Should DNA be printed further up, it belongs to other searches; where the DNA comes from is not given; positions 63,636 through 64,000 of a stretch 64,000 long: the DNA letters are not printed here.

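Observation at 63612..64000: Erm-family rRNA methyltransferase with a ribosome-stalling-type leader (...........) and a terminator the stalled ribosome would occlude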

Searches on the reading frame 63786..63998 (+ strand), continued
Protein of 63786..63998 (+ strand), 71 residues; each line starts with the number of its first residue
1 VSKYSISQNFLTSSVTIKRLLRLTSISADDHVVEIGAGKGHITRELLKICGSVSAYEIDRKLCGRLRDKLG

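Call 47: find_homologous_proteins(query=L088:540-1316:+, max_evalue=1e-20)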
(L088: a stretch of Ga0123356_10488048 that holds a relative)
Query L088:540-1316:+ (259 aa): 1076 proteins with E <= 1e-20 among 1927 candidates; the best 120 are listed.
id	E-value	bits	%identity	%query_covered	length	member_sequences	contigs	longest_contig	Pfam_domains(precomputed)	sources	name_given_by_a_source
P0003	9.7e-174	594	100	100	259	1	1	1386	PF00398.27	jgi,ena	-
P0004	3.9e-102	359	62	100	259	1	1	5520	PF00398.27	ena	-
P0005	3.0e-101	356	62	100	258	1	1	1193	PF00398.27,PF13649.13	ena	-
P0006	1.0e-99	351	61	100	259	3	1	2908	PF00398.27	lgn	-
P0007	9.4e-98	345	58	100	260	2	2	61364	PF00398.27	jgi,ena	-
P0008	6.7e-97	342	61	98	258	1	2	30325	PF00398.27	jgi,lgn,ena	-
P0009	8.9e-97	342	64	95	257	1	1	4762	PF00398.27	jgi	jgi:23S rRNA (adenine-N6)-dimethyltransferase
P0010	2.0e-96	340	61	94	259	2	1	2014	PF00398.27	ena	-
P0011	8.5e-96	338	59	100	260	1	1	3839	PF00398.27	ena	-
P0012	1.2e-95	338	62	98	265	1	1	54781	PF00398.27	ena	-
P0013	1.3e-95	338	59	100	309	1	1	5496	PF00398.27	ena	-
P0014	1.7e-95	337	62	93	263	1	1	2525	PF00398.27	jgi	jgi:23S rRNA (adenine-N6)-dimethyltransferase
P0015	3.7e-95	336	62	97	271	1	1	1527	PF00398.27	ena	-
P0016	7.9e-95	335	60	98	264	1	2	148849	PF00398.27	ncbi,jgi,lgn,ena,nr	ncbi:MAG: 23S ribosomal RNA methyltransferase Erm [Oscillospiraceae bacterium]|nr:23S ribosomal RNA 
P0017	8.6e-95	335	56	100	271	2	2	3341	PF00398.27,PF05219.18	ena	-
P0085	2.1e-83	298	56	93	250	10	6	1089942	PF00398.27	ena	-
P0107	4.3e-82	293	53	98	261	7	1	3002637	PF00398.27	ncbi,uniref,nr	ncbi:23S ribosomal RNA methyltransferase Erm [Clostridium thermosuccinogenes]|uniref:23S ribosomal R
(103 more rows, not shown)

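Call 48: search_dna_similar(query=L088:540-1316:+, collection=plasmids, mode=protein, max_rows=15)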
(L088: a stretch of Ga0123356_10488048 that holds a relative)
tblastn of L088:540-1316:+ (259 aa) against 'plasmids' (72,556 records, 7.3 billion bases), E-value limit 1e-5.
Records with a match: 1794; places in all: 2061; records where one place covers at least 80% of the query: 1668.
Best place of each record, by identity: <60% 1794.
By first word of the organism name: Enterococcus 790; Escherichia 303; Staphylococcus 199; Klebsiella 159; Shigella 55; Salmonella 26; Streptococcus 26; Lactococcus 18; Acinetobacter 16; Proteus 13; and 67 more.
By predicted mobility (MOB-suite, as given by PLSDB): conjugative 681; non-mobilizable 586; mobilizable 527.
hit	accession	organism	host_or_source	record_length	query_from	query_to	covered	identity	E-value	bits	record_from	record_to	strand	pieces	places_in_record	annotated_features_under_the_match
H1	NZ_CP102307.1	Clostridium perfringens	swine,mixed culture,fecal sample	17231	13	251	92%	43.8%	9e-60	210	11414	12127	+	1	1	23S rRNA (adenine(2058)-N(6))-methyltransferase Erm(Q) | erm(Q): 23S rRNA (adenine(2058)-N(6))-methyltransferase Erm(Q) | ErmQ: Erm 23S ribosomal RNA methyltransferase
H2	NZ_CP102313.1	Clostridium perfringens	mixed culture,Ovis aries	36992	13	251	92%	43.8%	1e-59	210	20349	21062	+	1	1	23S rRNA (adenine(2058)-N(6))-methyltransferase Erm(Q) | erm(Q): 23S rRNA (adenine(2058)-N(6))-methyltransferase Erm(Q) | ErmQ: Erm 23S ribosomal RNA methyltransferase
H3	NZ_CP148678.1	Clostridium perfringens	Aves,single cell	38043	13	251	92%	43.8%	1e-59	210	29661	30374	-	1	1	23S rRNA (adenine(2058)-N(6))-methyltransferase Erm(Q) | ErmQ: Erm 23S ribosomal RNA methyltransferase | erm(Q): 23S rRNA (adenine(2058)-N(6))-methyltransferase Erm(Q)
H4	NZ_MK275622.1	Clostridium perfringens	neonatal piglet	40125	13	251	92%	43.8%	1e-59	210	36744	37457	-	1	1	23S rRNA (adenine(2058)-N(6))-methyltransferase Erm(Q) | ErmQ: Erm 23S ribosomal RNA methyltransferase | erm(Q): 23S rRNA (adenine(2058)-N(6))-methyltransferase Erm(Q)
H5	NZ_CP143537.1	Clostridium perfringens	Homo sapiens,fecal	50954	13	251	92%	43.8%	1e-59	210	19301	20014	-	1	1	23S rRNA (adenine(2058)-N(6))-methyltransferase Erm(Q) | ErmQ: Erm 23S ribosomal RNA methyltransferase | erm(Q): 23S rRNA (adenine(2058)-N(6))-methyltransferase Erm(Q)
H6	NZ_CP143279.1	Clostridium perfringens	dog,fecal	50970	13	251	92%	43.8%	1e-59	210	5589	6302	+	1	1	23S rRNA (adenine(2058)-N(6))-methyltransferase Erm(Q) | erm(Q): 23S rRNA (adenine(2058)-N(6))-methyltransferase Erm(Q) | ErmQ: Erm 23S ribosomal RNA methyltransferase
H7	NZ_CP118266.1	Clostridium perfringens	sheep,fecal sample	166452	13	251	92%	43.8%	1e-59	210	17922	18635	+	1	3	23S rRNA (adenine(2058)-N(6))-methyltransferase Erm(Q) | erm(Q): 23S rRNA (adenine(2058)-N(6))-methyltransferase Erm(Q) | ErmQ: Erm 23S ribosomal RNA methyltransferase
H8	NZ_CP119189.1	Clostridium perfringens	goat,fecal sample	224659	13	251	92%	43.8%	1e-59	210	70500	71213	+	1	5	23S rRNA (adenine(2058)-N(6))-methyltransferase Erm(Q) | erm(Q): 23S rRNA (adenine(2058)-N(6))-methyltransferase Erm(Q)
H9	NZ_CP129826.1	Klebsiella pneumoniae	Homo sapiens,whole organism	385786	16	253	92%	37.5%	2e-30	158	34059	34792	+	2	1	Erm(42): Erm 23S ribosomal RNA methyltransferase (x2)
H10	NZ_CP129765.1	Klebsiella pneumoniae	Homo sapiens,whole organism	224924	16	253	92%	37.5%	2e-30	158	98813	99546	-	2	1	Erm(42): Erm 23S ribosomal RNA methyltransferase (x2)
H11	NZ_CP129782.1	Klebsiella pneumoniae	Homo sapiens,whole organism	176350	16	253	92%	37.5%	2e-30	158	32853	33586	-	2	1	Erm(42): Erm 23S ribosomal RNA methyltransferase (x2)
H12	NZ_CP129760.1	Klebsiella pneumoniae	Homo sapiens,whole organism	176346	16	253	92%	37.5%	2e-30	158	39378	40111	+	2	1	Erm(42): Erm 23S ribosomal RNA methyltransferase (x2)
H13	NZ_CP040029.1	Klebsiella pneumoniae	Homo sapiens,pus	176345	16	253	92%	37.5%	2e-30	158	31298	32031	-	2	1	Erm(42): Erm 23S ribosomal RNA methyltransferase (x2)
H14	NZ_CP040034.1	Klebsiella pneumoniae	Homo sapiens,urine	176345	16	253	92%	37.5%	2e-30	158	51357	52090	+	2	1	Erm(42): Erm 23S ribosomal RNA methyltransferase (x2)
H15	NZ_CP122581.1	Klebsiella pneumoniae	Homo sapiens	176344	16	253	92%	37.5%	2e-30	158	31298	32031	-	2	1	Erm(42): Erm 23S ribosomal RNA methyltransferase (x2)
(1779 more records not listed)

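Call 49: get_annotated_region(hit=H1, flank=600)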
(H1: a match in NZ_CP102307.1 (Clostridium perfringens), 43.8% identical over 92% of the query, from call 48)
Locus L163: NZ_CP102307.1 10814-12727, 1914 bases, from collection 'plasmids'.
description: Clostridium perfringens strain JXNC-3B plasmid unnamed5, complete sequence
organism: Clostridium perfringens (NCBI taxid 1502)
taxonomy: Bacteria; Bacillota; Clostridia; Eubacteriales; Clostridiaceae; Clostridium; Clostridium perfringens
host: -; source: swine,mixed culture,fecal sample; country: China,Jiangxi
typing (MOB-suite, as given by PLSDB): non-mobilizable
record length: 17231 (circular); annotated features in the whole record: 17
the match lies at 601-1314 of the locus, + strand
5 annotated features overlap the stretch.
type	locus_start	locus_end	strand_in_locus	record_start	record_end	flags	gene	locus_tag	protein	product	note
CDS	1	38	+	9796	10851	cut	-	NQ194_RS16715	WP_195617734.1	IS1595 family transposase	-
CDS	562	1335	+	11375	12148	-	-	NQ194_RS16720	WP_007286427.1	23S rRNA (adenine(2058)-N(6))-methyltransferase Erm(Q)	-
predicted_resistance_gene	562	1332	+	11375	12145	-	erm(Q)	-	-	23S rRNA (adenine(2058)-N(6))-methyltransferase Erm(Q)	predicted by amrfinderplus; class LINCOSAMIDE/MACROLIDE/STREPTOGRAMIN; identity 100.0%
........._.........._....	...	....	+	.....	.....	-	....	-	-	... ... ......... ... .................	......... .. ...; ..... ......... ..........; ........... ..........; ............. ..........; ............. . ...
CDS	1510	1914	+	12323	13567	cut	hflX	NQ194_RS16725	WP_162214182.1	GTPase HflX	GO:0008150 - biological_process [Evidence IEA]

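Call 59: find_encoding_contigs(protein=P0107, flank=6000, max_places=2)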
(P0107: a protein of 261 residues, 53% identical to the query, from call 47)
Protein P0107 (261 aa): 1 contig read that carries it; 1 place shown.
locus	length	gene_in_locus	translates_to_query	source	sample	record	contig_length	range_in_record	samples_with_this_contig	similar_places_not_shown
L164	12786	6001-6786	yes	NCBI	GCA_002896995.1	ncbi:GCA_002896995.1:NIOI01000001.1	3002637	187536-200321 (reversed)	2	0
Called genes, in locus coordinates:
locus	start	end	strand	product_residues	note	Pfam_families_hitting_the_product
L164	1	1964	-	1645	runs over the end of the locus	PF16403:Bact_surface_Ig-like (weak)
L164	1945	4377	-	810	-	-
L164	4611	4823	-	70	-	-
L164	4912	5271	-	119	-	-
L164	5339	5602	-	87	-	-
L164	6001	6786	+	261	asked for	PF00398:RrnaAD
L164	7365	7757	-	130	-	PF01243:PNPOx_N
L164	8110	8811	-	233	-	-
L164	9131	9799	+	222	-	PF13346:ABC2_membrane_5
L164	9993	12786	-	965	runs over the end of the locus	PF02368:Big_2, PF22359:Big-like, PF26182:Ig_NUP210_5th (weak), PF02368:Big_2, PF22359:Big-like, PF02368:Big_2, PF22359:Big-like, PF00395:SLH, +2 more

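Call 60: find_encoding_contigs(protein=P0016, flank=6000, max_places=2)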
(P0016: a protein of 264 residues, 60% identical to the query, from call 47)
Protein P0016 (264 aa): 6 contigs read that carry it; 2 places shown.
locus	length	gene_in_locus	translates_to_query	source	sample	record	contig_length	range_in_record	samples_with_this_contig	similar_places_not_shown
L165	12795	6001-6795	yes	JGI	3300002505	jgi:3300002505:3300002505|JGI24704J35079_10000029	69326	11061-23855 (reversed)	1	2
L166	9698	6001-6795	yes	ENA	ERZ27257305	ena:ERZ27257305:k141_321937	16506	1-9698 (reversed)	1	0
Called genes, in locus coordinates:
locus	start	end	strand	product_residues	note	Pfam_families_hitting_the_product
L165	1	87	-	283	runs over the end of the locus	PF01116:F_bP_aldolase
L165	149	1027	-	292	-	PF04536:TPM_phosphatase (faint)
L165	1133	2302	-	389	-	PF05816:TelA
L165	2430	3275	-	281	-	PF10112:Halogen_Hydrol (faint)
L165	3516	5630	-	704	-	PF03415:Peptidase_C11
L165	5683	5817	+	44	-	-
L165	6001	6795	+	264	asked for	PF00398:RrnaAD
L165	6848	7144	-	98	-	PF06949:DUF1292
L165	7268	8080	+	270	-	PF01261:AP_endonuc_2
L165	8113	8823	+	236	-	PF13350:Y_phosphatase3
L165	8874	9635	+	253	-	PF00303:Thymidylat_synt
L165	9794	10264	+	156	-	PF06541:ABC_trans_CmpB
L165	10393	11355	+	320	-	-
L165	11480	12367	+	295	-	-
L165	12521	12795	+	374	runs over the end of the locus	PF04055:Radical_SAM, PF13353:Fer4_12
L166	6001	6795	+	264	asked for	PF00398:RrnaAD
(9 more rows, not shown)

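Call 61: find_encoding_contigs(protein=P0085, flank=6000, max_places=2)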
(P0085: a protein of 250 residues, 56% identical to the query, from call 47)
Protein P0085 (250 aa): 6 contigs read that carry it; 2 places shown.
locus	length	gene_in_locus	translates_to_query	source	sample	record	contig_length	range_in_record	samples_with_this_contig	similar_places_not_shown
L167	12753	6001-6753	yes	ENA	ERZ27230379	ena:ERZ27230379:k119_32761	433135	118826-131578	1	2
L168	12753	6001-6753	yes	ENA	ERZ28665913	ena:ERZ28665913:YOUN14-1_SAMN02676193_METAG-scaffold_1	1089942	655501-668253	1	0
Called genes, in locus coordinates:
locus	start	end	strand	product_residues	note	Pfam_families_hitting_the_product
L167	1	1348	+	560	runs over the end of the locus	PF00682:HMGL-like, PF22615:IPMS_D2, PF08502:LeuA_dimer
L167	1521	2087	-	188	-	PF01242:PTPS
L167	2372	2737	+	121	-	PF01475:FUR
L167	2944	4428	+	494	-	PF08903:DUF1846, PF20921:DUF1846_C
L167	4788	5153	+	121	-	PF03773:ArsP_1 (weak)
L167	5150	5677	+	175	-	PF03773:ArsP_1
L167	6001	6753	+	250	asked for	PF00398:RrnaAD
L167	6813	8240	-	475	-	PF13537:GATase_7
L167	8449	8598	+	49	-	-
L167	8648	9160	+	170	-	PF06177:QueT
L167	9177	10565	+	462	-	PF02386:TrkH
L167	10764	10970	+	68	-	PF11007:CotJA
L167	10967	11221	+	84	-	PF12652:CotJB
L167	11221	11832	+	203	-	PF05067:Mn_catalase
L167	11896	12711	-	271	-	PF00165:HTH_AraC (faint), PF12833:HTH_18, PF06445:GyrI-like, PF14526:Cass2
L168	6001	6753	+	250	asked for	PF00398:RrnaAD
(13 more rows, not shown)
